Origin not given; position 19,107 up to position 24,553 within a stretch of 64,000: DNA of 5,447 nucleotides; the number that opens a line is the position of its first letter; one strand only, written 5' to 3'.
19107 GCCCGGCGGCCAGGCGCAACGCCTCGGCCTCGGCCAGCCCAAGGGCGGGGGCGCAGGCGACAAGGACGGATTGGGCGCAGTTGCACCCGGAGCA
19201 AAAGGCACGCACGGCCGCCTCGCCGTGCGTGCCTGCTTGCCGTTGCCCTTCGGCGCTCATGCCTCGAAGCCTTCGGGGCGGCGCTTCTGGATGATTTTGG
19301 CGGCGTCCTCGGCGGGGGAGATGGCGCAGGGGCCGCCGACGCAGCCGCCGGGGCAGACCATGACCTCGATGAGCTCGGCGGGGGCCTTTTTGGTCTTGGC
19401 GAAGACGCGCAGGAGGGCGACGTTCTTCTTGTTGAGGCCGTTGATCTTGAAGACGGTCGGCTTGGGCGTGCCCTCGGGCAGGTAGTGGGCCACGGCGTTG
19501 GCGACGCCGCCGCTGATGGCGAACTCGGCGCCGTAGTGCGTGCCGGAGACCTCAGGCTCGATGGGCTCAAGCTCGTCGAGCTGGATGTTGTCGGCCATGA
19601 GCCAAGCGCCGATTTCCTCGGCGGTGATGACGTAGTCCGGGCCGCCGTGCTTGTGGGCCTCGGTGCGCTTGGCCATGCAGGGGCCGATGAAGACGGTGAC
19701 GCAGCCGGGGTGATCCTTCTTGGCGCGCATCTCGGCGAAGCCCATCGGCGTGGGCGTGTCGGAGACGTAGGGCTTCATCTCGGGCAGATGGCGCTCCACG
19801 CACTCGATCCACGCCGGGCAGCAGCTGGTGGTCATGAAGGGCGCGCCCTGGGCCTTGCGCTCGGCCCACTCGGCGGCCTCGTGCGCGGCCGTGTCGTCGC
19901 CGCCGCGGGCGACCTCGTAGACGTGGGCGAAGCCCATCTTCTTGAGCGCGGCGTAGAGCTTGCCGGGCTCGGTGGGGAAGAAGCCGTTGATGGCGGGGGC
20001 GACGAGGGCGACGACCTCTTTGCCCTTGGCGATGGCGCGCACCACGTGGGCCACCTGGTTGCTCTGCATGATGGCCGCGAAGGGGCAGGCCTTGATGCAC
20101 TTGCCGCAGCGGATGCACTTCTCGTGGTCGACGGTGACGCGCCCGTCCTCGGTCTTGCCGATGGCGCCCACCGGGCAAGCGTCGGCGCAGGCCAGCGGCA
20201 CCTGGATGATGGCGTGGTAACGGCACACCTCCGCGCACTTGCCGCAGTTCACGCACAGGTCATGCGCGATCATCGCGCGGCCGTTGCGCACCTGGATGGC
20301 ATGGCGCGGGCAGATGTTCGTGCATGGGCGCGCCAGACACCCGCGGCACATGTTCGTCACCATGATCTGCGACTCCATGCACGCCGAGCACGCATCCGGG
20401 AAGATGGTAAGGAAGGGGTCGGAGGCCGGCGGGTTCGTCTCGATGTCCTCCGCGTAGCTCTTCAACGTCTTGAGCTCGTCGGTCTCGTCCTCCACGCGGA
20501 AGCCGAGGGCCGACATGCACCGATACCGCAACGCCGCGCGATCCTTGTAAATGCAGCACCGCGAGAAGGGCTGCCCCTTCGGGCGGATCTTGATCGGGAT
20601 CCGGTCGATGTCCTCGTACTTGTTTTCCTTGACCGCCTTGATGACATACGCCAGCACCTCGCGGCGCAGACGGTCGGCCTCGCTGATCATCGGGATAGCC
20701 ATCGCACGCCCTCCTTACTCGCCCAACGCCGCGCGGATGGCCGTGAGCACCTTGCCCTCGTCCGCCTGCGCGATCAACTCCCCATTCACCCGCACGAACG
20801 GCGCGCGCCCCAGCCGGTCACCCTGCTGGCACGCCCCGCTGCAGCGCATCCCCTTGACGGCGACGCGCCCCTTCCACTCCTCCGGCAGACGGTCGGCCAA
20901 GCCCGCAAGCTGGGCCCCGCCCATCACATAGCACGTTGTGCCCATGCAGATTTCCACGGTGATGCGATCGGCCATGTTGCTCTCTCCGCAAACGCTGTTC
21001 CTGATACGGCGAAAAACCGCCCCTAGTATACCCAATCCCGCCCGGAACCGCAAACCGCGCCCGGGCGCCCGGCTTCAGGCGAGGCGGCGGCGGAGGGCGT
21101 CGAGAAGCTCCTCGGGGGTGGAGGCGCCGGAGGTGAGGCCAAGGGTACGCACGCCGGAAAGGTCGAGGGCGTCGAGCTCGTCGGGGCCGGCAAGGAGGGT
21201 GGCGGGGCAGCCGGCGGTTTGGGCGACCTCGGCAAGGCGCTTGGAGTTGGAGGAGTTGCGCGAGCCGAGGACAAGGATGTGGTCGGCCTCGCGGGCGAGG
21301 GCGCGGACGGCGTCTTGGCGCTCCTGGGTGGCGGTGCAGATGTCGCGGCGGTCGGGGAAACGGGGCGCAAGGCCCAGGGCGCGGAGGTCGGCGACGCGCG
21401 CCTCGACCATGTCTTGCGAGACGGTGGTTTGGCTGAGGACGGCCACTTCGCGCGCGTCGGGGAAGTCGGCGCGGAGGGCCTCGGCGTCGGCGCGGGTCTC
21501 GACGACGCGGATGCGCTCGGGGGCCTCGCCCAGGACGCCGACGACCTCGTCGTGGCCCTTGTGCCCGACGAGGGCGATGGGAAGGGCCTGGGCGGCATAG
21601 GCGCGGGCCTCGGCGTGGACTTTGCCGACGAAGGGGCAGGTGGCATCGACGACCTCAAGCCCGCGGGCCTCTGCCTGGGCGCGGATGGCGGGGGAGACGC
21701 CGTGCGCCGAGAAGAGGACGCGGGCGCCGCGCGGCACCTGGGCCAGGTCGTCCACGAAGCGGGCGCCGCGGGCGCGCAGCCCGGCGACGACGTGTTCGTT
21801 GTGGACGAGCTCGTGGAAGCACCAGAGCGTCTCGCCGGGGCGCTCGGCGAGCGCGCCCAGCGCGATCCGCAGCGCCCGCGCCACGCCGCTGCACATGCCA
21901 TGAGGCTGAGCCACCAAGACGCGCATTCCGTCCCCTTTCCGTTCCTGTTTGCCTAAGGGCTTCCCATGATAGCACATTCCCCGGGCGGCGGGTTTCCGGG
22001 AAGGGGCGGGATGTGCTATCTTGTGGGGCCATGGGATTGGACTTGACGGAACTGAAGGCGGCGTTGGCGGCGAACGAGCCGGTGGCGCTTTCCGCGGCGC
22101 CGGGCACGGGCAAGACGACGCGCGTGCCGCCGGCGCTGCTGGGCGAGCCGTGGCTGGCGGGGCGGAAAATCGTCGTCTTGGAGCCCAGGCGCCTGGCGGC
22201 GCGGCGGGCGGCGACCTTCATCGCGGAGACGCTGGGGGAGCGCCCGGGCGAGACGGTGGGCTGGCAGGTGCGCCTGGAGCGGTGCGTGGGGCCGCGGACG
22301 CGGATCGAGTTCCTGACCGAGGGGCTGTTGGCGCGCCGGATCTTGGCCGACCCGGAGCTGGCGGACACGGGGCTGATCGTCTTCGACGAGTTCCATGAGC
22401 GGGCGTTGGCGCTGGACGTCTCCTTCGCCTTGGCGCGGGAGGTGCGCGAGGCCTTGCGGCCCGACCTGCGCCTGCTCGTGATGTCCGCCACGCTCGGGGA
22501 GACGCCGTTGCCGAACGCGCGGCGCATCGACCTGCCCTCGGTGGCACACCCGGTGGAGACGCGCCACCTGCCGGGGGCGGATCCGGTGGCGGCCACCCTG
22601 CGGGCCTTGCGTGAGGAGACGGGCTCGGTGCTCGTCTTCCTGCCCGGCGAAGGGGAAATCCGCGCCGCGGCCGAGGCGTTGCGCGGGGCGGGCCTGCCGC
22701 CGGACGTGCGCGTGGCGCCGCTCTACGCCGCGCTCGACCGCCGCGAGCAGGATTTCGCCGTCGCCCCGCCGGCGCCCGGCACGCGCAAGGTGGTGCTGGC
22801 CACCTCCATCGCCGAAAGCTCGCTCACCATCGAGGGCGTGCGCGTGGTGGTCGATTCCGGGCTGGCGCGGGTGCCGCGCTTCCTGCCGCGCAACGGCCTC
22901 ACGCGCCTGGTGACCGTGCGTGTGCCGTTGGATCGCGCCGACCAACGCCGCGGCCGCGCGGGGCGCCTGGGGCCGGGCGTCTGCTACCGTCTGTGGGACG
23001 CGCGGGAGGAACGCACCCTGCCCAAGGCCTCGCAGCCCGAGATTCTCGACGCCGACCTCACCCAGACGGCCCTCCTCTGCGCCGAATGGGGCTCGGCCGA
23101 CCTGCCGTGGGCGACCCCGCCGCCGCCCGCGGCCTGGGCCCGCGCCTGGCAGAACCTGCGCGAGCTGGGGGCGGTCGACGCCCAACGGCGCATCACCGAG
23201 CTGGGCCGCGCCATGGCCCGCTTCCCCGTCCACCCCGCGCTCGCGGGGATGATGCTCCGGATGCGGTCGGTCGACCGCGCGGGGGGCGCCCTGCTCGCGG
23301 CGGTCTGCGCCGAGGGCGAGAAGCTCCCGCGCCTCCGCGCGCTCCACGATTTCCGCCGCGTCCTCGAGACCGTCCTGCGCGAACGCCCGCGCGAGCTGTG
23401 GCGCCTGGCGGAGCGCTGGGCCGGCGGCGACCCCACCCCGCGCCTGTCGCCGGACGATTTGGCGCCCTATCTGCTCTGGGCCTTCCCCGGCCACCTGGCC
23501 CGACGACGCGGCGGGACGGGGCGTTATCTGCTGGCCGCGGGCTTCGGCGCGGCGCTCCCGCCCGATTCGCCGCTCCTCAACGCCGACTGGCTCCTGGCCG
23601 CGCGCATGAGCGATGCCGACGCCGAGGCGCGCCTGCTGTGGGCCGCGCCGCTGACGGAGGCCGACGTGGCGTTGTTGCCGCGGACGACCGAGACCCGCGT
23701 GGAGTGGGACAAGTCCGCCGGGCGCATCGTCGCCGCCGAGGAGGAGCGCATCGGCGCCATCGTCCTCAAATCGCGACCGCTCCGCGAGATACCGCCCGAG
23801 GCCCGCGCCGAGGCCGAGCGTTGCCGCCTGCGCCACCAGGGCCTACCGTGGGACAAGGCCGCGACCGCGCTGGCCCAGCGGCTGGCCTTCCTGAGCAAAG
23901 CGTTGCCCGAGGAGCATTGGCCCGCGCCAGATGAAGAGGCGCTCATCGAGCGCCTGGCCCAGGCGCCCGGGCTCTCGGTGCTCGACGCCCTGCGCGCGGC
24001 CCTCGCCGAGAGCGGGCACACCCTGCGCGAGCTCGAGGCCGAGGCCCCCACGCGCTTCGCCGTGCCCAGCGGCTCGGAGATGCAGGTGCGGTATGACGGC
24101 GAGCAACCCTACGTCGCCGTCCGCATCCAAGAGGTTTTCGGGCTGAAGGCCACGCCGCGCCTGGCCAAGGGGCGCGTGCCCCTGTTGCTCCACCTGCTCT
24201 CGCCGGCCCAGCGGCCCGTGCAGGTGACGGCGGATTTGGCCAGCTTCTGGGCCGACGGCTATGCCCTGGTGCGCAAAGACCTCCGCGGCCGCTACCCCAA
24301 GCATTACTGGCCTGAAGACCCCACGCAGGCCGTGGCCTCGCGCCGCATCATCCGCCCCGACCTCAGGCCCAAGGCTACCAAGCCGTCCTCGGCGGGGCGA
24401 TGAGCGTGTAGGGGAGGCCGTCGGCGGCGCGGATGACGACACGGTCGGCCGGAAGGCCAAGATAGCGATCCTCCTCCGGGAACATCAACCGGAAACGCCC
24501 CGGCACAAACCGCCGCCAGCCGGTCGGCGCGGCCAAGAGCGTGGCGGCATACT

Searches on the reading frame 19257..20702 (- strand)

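Call 54: search_protein_families(library=pfam, proteins=[window:19257-20702:-], max_evalue=0.001)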
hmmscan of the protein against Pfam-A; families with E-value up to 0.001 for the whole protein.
window:19257-20702:- (481 aa): 13 families
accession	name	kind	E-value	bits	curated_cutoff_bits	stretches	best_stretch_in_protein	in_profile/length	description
PF02906.19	Fe_hyd_lg_C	-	1.5e-52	179.1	22.1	1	228-458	1-245/245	Iron only hydrogenase large subunit, C-terminal domain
PF00037.32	Fer4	-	2.4e-14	52.9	21.1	2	189-211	1-23/24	4Fe-4S binding domain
PF12837.12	Fer4_6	-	6.3e-12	45.3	25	2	189-211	2-24/24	4Fe-4S binding domain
PF13187.11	Fer4_9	-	8e-12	45.4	27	2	171-209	7-50/52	4Fe-4S dicluster domain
PF12838.12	Fer4_7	-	5.9e-11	43.1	27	2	171-210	7-52/52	4Fe-4S dicluster domain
PF25160.1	LdpA_Fe-S-bd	-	6.9e-10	39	27.6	2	124-167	6-45/49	LdpA Fe-S cluster-binding domain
PF13237.11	Fer4_10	-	2.3e-07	31.1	25.5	1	171-207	14-53/53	4Fe-4S dicluster domain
PF14697.11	Fer4_21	-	4.4e-07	30.4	35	2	191-227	3-43/59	4Fe-4S dicluster domain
PF13484.11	Fer4_16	-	4.6e-07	31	30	1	195-215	1-22/66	4Fe-4S double cluster binding domain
PF13247.11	Fer4_11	-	2.5e-06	28.1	26.2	1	171-218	17-66/100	4Fe-4S dicluster domain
PF12797.12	Fer4_2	-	4.8e-06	26.6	24.5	1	188-208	2-22/22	4Fe-4S binding domain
PF12800.12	Fer4_4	-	0.00017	22.1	24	1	194-208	2-16/17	4Fe-4S binding domain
PF13183.11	Fer4_8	-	0.00039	21.3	27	1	194-223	3-32/68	4Fe-4S dicluster domain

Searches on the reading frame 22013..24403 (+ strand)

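Call 54: search_protein_families(library=pfam, proteins=[window:22013-24403:+], max_evalue=0.001)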
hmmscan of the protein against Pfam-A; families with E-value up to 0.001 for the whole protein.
window:22013-24403:+ (796 aa): 5 families
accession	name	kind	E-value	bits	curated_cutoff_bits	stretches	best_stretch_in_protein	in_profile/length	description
PF08482.15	HrpB_C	-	4.8e-45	153.6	25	1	647-770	11-133/133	ATP-dependent helicase C-terminal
PF24473.1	CON_HrpB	-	7.9e-11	42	27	1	558-590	3-35/35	ATP-dependent RNA helicase HrpB, connector region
PF00271.37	Helicase_C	-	1.8e-10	41.5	23.5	1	199-320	11-110/110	Helicase conserved C-terminal domain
PF04408.29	HA2_N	-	1.3e-08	35.1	21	1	378-406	1-29/29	Helicase associated domain (HA2), winged-helix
PF00270.35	DEAD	-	2.8e-05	24.4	26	1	18-163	11-162/167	DEAD/DEAH box helicase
